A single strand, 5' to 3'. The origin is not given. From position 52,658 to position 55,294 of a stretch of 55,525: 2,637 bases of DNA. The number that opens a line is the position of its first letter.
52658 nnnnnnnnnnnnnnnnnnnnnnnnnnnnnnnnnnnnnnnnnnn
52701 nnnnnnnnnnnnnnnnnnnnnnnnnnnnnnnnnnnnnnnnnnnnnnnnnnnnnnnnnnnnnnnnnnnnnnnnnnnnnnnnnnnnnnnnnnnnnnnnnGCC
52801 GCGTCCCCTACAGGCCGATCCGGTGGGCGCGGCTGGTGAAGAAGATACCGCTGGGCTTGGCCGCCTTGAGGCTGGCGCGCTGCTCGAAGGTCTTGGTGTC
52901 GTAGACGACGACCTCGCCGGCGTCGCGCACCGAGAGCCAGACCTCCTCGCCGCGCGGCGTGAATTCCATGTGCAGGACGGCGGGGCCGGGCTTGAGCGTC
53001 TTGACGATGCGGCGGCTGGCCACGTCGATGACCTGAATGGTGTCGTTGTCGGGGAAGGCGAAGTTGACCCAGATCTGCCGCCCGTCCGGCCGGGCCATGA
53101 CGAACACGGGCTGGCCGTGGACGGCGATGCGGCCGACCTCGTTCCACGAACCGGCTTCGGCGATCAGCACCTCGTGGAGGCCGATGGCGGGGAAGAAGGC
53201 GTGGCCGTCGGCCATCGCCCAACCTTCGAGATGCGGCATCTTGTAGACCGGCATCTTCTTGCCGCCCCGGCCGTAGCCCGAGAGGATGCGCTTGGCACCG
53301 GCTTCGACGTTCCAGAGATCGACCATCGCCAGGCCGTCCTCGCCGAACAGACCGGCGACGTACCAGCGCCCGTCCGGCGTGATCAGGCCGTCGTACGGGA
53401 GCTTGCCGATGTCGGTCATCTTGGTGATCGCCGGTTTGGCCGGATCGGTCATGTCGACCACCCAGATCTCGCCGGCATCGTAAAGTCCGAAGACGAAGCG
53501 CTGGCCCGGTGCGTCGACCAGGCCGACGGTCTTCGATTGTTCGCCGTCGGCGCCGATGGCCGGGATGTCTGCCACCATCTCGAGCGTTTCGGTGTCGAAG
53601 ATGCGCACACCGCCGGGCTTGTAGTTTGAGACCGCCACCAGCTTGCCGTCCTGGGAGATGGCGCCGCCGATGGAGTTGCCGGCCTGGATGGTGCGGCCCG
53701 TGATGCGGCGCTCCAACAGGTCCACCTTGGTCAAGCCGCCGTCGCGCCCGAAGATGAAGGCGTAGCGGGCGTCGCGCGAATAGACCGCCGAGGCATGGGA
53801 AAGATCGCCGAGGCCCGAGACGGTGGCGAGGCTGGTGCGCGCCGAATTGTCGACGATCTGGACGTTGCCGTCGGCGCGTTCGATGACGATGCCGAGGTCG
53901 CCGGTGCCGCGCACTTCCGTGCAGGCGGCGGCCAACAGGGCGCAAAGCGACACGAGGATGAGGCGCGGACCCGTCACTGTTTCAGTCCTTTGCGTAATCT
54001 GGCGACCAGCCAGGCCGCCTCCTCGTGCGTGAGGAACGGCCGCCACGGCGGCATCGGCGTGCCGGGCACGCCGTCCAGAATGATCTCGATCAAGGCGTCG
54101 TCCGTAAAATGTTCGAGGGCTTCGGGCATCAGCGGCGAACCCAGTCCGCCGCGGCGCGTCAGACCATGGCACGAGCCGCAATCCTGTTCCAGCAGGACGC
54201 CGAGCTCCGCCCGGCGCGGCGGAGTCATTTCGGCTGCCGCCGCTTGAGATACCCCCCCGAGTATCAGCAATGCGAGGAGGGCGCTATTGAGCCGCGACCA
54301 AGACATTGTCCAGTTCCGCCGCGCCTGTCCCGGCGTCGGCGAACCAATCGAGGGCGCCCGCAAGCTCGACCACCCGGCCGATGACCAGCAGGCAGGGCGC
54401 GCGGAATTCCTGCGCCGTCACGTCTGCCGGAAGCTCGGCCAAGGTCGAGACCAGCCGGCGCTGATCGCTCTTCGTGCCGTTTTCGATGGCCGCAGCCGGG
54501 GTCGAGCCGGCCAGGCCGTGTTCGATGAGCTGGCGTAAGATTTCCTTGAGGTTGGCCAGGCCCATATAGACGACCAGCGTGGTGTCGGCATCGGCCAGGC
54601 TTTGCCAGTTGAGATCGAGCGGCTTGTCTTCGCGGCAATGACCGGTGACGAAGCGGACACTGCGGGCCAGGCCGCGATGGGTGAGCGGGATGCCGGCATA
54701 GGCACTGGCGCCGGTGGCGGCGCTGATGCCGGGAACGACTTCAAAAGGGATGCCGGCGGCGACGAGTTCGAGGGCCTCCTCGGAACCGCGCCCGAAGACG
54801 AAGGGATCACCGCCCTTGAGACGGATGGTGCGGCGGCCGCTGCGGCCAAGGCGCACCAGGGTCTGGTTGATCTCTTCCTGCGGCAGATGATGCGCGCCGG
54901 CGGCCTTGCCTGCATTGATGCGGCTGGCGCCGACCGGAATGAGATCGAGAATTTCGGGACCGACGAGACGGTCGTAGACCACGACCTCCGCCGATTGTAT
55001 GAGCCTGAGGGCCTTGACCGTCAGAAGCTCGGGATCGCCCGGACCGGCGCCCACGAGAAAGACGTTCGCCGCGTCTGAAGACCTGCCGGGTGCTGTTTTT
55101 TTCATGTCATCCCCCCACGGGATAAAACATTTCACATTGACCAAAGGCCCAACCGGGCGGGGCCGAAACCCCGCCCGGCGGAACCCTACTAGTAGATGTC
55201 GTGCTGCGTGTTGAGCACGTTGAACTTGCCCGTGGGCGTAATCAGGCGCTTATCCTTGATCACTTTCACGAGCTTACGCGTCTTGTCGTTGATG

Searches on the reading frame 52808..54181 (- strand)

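Call 78: search_protein_families(library=pfam, max_evalue=0.00001, proteins=[window:52808-54181:-])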
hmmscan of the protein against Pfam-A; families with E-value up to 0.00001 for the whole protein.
window:52808-54181:- (457 aa): 2 families
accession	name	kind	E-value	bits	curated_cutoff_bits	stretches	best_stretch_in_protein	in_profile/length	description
PF02239.22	Cytochrom_D1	-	7.1e-113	377.3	25.5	1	92-451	2-367/368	Cytochrome D1 heme domain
PF25174.1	Beta-prop_THOC3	-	1.1e-09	38.2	305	1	345-441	78-170/272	THOC3 beta-propeller domain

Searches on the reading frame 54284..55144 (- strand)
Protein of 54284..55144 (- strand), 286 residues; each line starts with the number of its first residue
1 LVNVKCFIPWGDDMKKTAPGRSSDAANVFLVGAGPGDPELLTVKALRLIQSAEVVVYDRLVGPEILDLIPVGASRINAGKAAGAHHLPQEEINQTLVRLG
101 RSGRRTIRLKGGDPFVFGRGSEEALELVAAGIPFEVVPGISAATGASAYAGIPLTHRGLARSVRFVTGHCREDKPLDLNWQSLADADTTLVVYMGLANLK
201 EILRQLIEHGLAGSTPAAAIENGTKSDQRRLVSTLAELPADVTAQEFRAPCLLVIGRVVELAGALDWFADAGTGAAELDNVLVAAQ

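Call 83: search_protein_families(library=pfam, max_evalue=0.001, proteins=[window:54284-55144:-])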
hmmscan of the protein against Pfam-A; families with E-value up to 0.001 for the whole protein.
window:54284-55144:- (286 aa): 1 family
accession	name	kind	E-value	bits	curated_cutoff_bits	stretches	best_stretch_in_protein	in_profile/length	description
PF00590.25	TP_methylase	-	9e-55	186.3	27.8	1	28-238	2-211/212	Tetrapyrrole (Corrin/Porphyrin) Methylases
